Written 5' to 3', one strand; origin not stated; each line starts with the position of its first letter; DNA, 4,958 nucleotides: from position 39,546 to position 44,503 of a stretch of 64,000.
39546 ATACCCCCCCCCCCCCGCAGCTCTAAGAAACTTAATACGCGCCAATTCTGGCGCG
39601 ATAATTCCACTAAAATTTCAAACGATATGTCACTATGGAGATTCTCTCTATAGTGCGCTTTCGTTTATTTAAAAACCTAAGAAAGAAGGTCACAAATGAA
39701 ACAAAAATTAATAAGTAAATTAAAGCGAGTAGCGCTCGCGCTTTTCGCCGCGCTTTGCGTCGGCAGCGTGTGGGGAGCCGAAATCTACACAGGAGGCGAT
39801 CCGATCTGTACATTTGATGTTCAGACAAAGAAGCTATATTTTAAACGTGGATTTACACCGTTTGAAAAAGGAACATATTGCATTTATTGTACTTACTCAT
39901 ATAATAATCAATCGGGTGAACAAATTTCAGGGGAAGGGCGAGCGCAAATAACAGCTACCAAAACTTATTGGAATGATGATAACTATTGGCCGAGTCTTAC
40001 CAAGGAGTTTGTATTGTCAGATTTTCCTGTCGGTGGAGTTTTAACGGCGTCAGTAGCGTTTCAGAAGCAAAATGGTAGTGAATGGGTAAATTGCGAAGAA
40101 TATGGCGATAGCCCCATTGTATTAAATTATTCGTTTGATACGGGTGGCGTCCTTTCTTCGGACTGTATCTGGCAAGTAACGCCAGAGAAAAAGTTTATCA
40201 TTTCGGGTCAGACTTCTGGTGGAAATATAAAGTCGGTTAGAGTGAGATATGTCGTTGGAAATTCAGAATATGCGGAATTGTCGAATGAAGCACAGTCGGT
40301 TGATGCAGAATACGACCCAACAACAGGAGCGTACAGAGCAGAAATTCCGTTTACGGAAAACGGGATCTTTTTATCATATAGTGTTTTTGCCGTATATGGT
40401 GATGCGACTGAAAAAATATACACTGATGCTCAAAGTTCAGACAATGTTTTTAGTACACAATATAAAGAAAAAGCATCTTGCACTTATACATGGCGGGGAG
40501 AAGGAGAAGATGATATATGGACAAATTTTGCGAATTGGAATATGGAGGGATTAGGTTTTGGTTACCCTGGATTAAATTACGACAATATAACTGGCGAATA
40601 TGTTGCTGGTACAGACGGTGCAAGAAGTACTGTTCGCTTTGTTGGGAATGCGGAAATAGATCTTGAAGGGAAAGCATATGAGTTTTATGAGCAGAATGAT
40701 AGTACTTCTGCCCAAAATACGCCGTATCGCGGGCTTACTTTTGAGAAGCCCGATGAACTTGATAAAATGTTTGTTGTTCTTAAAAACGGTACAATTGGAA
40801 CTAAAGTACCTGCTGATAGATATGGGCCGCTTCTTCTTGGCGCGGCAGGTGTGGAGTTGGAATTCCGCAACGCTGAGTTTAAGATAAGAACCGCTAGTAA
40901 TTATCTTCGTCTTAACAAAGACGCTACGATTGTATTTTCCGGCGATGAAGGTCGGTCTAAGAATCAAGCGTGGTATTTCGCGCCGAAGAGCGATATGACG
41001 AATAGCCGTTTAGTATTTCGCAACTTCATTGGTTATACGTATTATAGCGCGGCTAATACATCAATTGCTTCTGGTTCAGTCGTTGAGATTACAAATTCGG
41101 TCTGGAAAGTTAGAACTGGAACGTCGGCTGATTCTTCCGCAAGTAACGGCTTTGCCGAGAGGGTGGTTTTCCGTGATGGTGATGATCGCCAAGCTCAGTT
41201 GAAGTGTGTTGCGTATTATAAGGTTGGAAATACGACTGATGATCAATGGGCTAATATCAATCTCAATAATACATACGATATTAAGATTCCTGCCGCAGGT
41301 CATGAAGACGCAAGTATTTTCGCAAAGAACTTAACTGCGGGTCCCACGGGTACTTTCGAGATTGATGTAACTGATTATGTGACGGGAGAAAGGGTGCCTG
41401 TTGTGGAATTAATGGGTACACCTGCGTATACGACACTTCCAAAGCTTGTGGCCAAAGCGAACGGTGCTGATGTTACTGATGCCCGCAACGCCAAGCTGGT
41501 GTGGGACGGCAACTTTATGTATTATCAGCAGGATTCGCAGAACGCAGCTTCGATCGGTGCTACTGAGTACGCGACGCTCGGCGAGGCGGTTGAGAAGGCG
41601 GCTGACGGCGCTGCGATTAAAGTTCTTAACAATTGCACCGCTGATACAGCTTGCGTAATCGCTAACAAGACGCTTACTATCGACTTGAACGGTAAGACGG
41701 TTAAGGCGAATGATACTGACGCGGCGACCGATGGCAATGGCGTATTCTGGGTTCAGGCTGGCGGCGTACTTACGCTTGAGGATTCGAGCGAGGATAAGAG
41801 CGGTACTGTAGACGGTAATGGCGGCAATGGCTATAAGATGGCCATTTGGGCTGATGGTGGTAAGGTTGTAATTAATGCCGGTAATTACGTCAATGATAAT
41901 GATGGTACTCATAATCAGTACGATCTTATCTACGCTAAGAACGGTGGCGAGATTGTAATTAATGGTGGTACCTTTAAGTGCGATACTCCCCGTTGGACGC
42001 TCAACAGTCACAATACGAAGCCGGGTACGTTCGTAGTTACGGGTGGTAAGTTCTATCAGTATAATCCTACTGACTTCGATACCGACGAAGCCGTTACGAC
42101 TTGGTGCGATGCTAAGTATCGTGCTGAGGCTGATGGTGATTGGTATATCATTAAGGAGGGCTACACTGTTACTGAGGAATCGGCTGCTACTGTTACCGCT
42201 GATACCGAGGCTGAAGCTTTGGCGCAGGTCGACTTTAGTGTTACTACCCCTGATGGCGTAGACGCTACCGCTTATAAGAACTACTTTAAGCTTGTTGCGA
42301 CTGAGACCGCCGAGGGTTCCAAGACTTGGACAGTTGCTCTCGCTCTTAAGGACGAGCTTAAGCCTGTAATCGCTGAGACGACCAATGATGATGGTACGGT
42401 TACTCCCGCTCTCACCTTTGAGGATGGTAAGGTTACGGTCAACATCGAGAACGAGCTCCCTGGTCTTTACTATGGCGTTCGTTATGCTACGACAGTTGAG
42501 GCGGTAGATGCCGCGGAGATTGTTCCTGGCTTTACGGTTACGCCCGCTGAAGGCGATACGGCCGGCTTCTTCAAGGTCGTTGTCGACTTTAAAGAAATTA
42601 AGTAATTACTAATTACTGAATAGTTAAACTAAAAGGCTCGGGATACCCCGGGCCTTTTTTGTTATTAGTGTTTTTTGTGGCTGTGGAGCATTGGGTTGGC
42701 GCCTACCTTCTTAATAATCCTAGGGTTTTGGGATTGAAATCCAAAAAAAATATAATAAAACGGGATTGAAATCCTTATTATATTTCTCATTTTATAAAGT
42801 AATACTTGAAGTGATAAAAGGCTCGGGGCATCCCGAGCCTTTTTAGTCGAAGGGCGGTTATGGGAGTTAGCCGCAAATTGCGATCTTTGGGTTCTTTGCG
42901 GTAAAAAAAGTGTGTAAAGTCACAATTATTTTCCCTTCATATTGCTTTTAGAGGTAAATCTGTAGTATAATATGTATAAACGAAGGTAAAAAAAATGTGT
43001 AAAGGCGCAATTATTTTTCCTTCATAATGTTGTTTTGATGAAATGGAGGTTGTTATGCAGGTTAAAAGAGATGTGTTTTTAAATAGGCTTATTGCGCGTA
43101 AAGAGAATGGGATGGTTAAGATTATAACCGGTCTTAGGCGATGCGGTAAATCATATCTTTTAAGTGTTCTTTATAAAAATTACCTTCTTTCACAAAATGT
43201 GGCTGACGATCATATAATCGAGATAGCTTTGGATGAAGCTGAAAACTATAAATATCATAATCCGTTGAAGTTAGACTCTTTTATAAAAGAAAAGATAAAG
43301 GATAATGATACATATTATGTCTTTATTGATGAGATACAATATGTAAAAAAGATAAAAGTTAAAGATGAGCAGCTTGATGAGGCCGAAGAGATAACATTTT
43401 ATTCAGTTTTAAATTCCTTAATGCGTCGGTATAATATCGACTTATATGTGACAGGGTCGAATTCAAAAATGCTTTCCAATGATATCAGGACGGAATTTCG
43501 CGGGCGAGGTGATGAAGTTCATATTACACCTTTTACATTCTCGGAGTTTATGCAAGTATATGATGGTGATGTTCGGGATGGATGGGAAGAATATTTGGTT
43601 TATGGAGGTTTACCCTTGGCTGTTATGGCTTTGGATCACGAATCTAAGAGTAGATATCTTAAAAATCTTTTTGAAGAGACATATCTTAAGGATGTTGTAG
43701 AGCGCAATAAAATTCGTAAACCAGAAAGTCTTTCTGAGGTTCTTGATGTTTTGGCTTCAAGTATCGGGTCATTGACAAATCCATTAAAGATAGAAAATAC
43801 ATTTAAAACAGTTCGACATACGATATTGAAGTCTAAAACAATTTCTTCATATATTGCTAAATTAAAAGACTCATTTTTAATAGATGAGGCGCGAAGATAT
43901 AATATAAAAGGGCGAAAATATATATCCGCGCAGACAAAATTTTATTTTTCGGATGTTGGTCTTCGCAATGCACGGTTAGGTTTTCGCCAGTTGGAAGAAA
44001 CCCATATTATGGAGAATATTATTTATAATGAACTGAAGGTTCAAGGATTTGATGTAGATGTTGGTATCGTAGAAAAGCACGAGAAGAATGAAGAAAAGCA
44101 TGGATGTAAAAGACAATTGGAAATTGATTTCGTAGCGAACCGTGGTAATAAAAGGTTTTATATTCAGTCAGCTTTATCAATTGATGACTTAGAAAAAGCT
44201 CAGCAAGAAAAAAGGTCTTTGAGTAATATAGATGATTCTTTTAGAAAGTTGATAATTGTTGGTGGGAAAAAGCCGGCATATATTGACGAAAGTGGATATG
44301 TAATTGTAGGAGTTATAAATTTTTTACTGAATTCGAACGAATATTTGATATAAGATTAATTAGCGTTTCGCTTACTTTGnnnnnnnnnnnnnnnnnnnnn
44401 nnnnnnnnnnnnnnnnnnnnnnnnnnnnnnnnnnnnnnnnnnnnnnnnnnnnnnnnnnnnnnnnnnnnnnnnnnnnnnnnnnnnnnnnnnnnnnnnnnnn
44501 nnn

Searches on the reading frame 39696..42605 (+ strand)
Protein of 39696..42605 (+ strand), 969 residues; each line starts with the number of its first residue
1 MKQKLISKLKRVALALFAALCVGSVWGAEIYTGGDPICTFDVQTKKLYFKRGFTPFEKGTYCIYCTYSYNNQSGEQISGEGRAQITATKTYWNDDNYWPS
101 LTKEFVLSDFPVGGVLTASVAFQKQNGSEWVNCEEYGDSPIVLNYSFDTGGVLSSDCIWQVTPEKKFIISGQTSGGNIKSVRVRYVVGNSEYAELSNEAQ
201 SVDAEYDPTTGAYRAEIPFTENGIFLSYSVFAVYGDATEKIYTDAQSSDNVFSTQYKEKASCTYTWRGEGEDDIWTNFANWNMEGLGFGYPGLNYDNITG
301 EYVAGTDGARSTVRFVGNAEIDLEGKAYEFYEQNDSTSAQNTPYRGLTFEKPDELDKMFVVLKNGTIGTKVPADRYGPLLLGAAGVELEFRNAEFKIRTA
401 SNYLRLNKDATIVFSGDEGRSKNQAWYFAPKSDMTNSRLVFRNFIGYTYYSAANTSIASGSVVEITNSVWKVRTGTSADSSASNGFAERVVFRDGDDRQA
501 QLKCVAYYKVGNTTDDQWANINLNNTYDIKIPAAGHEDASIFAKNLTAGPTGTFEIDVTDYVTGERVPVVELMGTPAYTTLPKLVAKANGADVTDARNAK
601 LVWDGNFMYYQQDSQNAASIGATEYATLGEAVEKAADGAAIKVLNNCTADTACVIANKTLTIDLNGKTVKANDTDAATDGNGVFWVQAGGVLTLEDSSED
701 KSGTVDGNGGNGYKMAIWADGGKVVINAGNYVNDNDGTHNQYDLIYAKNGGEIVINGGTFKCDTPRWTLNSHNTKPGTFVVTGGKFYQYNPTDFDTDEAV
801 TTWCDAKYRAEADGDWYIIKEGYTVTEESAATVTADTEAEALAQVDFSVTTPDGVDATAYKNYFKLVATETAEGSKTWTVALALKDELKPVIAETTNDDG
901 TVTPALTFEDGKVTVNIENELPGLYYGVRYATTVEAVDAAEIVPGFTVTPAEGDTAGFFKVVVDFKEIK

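Call 11: search_protein_families(library=pfam, proteins=[window:39696-42605:+], max_evalue=0.01)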
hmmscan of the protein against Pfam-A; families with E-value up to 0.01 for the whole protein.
window:39696-42605:+ (969 aa): 0 families

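Call 34: find_homologous_proteins(query=window:39696-42605:+, max_evalue=0.00001)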
Query window:39696-42605:+ (969 aa): 35 proteins with E <= 0.00001 among 8000 candidates.
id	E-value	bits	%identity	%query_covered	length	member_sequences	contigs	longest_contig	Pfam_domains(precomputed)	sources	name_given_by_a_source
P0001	0.0e+0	2215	100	100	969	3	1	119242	-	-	-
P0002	5.1e-284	963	55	100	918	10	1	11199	-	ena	-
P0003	1.8e-283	961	45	78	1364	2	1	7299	-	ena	-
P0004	4.4e-276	937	52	100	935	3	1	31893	-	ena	-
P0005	1.1e-269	916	52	100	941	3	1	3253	-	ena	-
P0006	1.5e-260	885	49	82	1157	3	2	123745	-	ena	-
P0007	5.5e-245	834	49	100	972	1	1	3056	-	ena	-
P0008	2.3e-230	785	48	100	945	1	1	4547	-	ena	-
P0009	6.0e-222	758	44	78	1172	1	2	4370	-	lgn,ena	-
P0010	5.3e-216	738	44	78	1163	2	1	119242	-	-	-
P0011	8.1e-209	714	46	100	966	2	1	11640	-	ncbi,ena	-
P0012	1.1e-201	690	89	36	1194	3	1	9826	PF21722.5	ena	-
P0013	4.1e-198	679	45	100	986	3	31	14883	-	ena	-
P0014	1.2e-197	677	88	36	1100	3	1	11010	PF21722.5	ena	-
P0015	2.8e-182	626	44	78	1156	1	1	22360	-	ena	-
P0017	6.3e-177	609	46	78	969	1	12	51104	-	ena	-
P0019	4.0e-175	603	46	76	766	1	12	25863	-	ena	-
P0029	8.4e-108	380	34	100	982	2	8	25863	-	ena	-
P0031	6.2e-98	347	34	100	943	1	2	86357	-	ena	-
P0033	6.5e-94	334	33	100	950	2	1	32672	-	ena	-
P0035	1.6e-25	107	28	63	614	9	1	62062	-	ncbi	-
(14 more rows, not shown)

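Call 35: find_encoding_contigs(protein=P0013, flank=1500, max_places=10)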
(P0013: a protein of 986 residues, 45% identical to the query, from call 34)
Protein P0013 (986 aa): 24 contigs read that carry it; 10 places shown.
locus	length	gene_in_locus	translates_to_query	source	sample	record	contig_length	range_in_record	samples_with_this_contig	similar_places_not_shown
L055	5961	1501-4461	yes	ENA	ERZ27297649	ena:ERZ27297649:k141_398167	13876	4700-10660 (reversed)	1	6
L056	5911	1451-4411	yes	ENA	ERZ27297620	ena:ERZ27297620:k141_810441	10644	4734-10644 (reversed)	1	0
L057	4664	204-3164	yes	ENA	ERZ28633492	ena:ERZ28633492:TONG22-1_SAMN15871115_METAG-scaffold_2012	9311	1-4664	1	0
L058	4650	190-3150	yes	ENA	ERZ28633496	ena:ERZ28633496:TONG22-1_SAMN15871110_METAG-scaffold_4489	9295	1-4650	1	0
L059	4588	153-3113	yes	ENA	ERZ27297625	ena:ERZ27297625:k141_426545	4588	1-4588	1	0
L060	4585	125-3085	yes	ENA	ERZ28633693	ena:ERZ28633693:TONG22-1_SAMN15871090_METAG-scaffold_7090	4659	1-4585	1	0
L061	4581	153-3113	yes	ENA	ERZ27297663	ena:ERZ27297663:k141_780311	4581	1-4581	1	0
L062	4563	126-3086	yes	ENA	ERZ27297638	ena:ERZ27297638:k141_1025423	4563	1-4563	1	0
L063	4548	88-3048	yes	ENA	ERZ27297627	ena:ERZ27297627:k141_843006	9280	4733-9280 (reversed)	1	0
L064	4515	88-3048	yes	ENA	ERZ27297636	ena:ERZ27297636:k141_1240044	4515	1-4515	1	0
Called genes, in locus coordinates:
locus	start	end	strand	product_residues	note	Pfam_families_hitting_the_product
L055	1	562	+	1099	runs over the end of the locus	PF02463:SMC_N, PF13175:AAA_15, PF13304:AAA_21 (faint), PF13476:AAA_23, PF23649:FKBP15 (faint)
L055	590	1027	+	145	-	PF01029:NusB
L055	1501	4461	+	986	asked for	-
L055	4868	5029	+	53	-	-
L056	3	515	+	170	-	?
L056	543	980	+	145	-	PF01029:NusB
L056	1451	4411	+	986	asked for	-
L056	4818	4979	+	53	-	-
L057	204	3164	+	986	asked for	-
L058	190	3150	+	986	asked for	-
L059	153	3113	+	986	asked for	-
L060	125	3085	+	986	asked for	-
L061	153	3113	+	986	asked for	-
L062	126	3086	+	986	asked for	-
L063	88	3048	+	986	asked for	-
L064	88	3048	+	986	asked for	-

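Call 36: find_encoding_contigs(protein=P0017, flank=1500, max_places=10)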
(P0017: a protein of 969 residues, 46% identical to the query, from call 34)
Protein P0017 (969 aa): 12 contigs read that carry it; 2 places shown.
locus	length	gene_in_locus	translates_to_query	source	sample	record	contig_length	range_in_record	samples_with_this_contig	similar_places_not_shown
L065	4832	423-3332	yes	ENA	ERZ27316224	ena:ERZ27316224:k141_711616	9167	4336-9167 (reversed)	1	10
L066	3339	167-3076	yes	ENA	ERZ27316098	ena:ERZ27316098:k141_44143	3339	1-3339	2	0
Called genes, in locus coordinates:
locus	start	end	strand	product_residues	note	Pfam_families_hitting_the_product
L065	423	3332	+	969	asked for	-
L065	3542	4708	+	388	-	PF00389:2-Hacid_dh, PF02826:2-Hacid_dh_C, PF03446:NAD_binding_2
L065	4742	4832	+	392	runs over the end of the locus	PF00482:T2SSF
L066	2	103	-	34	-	?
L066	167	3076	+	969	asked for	-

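Call 38: find_encoding_contigs(protein=P0029, flank=1500, max_places=10)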
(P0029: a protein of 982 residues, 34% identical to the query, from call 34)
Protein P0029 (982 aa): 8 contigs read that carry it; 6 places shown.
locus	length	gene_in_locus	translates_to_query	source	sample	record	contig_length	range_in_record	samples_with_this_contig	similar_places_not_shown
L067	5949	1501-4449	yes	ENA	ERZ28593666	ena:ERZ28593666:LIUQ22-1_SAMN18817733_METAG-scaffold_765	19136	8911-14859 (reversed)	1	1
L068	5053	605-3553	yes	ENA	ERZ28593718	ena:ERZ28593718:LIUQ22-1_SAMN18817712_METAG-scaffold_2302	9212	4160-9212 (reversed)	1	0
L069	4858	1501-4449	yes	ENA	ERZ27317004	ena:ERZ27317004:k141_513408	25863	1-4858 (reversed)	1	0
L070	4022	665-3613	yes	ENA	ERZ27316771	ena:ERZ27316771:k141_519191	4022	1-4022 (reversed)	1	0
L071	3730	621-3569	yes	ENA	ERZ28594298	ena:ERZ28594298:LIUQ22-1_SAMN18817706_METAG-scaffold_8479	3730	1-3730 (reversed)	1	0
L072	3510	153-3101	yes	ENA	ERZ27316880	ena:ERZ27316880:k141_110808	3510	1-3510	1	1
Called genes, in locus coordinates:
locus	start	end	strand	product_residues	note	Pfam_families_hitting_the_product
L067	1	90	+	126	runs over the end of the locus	PF13366:PDDEXK_3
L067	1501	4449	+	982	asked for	-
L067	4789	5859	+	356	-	PF13385:Laminin_G_3 (faint)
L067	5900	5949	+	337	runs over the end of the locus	PF01501:Glyco_transf_8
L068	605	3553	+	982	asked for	-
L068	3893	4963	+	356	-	PF13385:Laminin_G_3 (faint)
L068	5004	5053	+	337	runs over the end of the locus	PF01501:Glyco_transf_8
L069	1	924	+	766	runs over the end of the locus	-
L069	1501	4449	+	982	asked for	-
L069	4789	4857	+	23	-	?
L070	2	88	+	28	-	?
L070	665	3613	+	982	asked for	-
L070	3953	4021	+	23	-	?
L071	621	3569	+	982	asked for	-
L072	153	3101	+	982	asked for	-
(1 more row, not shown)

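Call 39: find_encoding_contigs(protein=P0019, flank=1500, max_places=10)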
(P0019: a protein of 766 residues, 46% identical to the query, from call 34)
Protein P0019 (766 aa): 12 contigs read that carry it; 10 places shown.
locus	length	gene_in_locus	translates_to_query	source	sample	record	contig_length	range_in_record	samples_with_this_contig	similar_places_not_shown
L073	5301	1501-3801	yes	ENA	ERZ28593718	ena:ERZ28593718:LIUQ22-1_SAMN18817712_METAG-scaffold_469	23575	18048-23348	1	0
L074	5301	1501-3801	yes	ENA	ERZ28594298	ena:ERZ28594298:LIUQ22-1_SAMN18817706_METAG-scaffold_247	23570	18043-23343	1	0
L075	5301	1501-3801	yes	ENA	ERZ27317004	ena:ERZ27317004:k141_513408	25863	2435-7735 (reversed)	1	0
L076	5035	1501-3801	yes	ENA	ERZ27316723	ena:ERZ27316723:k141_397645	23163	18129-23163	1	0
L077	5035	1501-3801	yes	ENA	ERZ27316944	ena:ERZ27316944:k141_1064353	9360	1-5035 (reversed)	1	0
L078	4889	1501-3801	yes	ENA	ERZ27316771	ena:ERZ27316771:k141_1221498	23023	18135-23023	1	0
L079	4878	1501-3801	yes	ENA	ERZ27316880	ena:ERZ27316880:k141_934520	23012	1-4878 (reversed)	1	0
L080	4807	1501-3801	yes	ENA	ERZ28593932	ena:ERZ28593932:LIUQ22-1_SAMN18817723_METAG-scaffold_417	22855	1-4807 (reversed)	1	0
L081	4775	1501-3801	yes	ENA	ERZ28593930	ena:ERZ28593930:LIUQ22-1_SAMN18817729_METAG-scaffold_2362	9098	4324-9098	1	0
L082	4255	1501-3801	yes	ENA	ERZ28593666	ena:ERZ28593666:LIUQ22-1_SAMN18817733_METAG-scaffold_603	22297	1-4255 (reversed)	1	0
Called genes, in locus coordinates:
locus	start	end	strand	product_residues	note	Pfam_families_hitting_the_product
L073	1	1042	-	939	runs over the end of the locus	PF13229:Beta_helix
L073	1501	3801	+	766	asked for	-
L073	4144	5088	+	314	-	-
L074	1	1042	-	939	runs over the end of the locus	PF13229:Beta_helix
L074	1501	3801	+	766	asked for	-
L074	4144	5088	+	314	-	-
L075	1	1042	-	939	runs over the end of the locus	PF13229:Beta_helix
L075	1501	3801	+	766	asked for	-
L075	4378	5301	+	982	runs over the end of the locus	-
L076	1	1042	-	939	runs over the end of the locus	PF13229:Beta_helix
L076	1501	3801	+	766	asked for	-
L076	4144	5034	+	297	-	?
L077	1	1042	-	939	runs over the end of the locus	PF13229:Beta_helix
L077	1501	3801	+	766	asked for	-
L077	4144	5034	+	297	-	?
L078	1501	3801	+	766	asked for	-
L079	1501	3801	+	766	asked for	-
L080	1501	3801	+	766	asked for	-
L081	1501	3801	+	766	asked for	-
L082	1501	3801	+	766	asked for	-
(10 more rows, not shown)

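Call 40: find_encoding_contigs(protein=P0035, flank=1500, max_places=4)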
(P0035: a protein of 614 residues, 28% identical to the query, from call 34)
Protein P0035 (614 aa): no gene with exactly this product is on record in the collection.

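Call 50: search_protein_families(library=ncbifam, proteins=[window:39696-42605:+], max_evalue=0.01)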
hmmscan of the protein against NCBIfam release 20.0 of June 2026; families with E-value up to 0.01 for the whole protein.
window:39696-42605:+ (969 aa): 1 family
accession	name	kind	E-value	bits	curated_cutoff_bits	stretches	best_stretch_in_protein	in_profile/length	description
NF040897.1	SPJ_0845_Nterm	domain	0.0097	16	24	0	346-359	2-15/25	SPJ_0845 family protein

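Call 70: search_protein_families(library=pfam, proteins=[window:39696-42605:+], max_evalue=0.5)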
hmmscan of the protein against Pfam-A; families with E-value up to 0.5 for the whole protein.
window:39696-42605:+ (969 aa): 1 family
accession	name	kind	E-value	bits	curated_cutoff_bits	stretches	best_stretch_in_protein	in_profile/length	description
PF14651.12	Lipocalin_7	-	0.12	12.7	25.4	1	675-733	40-100/128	Lipocalin / cytosolic fatty-acid binding protein family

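Call 71: find_encoding_contigs(protein=P0006, flank=10000, max_places=3)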
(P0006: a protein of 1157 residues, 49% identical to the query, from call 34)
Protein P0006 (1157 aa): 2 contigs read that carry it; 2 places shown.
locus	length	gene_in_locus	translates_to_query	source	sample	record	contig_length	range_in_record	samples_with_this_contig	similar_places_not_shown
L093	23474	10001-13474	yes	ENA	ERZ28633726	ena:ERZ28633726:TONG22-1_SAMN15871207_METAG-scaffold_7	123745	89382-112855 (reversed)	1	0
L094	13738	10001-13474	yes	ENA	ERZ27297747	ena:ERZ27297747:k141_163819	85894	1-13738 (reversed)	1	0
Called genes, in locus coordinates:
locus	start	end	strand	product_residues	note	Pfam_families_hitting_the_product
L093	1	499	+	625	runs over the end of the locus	PF01134:GIDA, PF07992:Pyr_redox_2 (faint), PF12831:FAD_oxidored (weak), PF01134:GIDA, PF13932:SAM_GIDA_C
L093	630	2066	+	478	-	PF00308:Bac_DnaA, PF01695:IstB_IS21, PF13401:AAA_22 (faint), PF00004:AAA (weak), PF08299:Bac_DnaA_C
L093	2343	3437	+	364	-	PF00712:DNA_pol3_beta, PF02767:DNA_pol3_beta_2, PF02768:DNA_pol3_beta_3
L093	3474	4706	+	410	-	PF22020:RlmL_1st, PF02926:THUMP, PF01170:UPF0020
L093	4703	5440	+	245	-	-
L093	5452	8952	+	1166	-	-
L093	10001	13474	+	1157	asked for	-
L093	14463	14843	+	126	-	PF13366:PDDEXK_3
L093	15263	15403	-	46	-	-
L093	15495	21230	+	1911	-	PF21722:Gly_rich_2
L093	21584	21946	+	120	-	PF12773:DZR (weak)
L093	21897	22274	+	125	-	PF01842:ACT, PF13740:ACT_6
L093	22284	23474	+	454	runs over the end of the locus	PF05167:DUF711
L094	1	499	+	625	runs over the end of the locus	PF01134:GIDA, PF07992:Pyr_redox_2 (faint), PF12831:FAD_oxidored (weak), PF01134:GIDA, PF13932:SAM_GIDA_C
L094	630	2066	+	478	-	PF00308:Bac_DnaA, PF01695:IstB_IS21, PF13401:AAA_22 (faint), PF00004:AAA (weak), PF08299:Bac_DnaA_C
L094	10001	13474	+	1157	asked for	-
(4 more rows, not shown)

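Call 72: find_encoding_contigs(protein=P0031, flank=10000, max_places=3)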
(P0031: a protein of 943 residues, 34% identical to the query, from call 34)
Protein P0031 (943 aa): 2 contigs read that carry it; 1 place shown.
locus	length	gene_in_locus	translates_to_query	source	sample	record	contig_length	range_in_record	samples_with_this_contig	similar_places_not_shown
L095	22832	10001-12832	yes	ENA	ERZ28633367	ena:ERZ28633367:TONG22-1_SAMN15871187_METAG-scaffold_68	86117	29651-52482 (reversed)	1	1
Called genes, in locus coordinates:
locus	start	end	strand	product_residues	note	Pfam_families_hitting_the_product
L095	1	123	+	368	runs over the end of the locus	PF01757:Acyl_transf_3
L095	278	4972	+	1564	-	PF13306:LRR_5, PF07668:MpPF1 (faint)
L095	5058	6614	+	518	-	-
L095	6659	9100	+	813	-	PF13229:Beta_helix (faint)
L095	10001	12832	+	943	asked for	-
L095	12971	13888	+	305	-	PF00483:NTP_transferase (weak)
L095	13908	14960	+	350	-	PF01636:APH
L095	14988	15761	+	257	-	PF01182:Glucosamine_iso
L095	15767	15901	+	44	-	PF00301:Rubredoxin, PF21349:RUBY_RBDX (faint)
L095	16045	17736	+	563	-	PF00920:ILVD_EDD_N, PF24877:ILV_EDD_C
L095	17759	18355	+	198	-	PF00475:IGPD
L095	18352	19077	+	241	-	PF00977:His_biosynth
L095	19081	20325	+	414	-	PF00675:Peptidase_M16, PF05193:Peptidase_M16_C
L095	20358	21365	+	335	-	PF00383:dCMP_cyt_deam_1, PF14437:MafB19-deam, PF01872:RibD_C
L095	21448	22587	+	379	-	PF01546:Peptidase_M20, PF07687:M20_dimer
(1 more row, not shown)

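Call 73: find_encoding_contigs(protein=P0033, flank=10000, max_places=3)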
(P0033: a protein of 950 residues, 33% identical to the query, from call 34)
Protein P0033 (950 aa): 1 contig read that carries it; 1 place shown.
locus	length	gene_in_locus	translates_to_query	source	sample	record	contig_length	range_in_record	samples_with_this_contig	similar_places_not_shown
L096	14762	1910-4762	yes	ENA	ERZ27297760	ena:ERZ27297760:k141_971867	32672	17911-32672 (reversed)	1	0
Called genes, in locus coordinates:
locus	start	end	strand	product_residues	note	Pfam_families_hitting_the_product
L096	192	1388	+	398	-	-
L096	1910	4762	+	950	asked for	-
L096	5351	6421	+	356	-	-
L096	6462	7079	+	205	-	PF01501:Glyco_transf_8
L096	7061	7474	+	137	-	-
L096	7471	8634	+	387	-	PF20706:GT4-conflict (faint), PF00534:Glycos_transf_1, PF13692:Glyco_trans_1_4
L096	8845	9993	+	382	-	PF01797:Y1_Tnp (weak)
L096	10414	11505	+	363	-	PF00266:Aminotran_5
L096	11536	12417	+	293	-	PF00701:DHDPS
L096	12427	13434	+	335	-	PF02912:Phe_tRNA-synt_N, PF01409:tRNA-synt_2d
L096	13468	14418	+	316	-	PF01544:CorA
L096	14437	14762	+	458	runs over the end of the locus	PF01554:MatE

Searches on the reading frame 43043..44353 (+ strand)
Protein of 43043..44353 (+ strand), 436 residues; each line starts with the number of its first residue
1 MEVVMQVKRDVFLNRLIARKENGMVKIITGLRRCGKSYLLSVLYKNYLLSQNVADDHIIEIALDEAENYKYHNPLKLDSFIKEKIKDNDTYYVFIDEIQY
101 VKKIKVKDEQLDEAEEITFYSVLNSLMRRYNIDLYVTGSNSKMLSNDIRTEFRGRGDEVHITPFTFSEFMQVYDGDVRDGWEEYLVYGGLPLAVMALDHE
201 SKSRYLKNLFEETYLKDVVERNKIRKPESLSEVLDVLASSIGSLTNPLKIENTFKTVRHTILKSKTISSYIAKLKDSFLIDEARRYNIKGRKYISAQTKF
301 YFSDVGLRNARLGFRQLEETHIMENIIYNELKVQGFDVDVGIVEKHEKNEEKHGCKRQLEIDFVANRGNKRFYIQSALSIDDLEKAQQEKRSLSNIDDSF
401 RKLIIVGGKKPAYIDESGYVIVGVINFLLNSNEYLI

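Call 11: search_protein_families(library=pfam, proteins=[window:43043-44353:+], max_evalue=0.01)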
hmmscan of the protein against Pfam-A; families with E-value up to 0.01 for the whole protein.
window:43043-44353:+ (436 aa): 4 families
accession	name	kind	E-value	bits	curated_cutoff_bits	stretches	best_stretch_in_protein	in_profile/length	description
PF13173.12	AAA_14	-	7.2e-28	97.6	27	1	24-170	3-129/129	AAA domain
PF13635.12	DUF4143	-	3.3e-19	69.6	28.1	1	216-375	2-156/160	Domain of unknown function (DUF4143)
PF01637.24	ATPase_2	-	0.00044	20.6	33.2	1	17-74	14-68/225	ATPase domain predominantly from Archaea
PF05383.23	La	-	0.00052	20.3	37.1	0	75-105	14-44/59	La domain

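Call 32: find_encoding_contigs(protein=window:43043-44353:+, flank=2500, max_places=10)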
Protein window:43043-44353:+ (436 aa): no gene with exactly this product is on record in the collection.
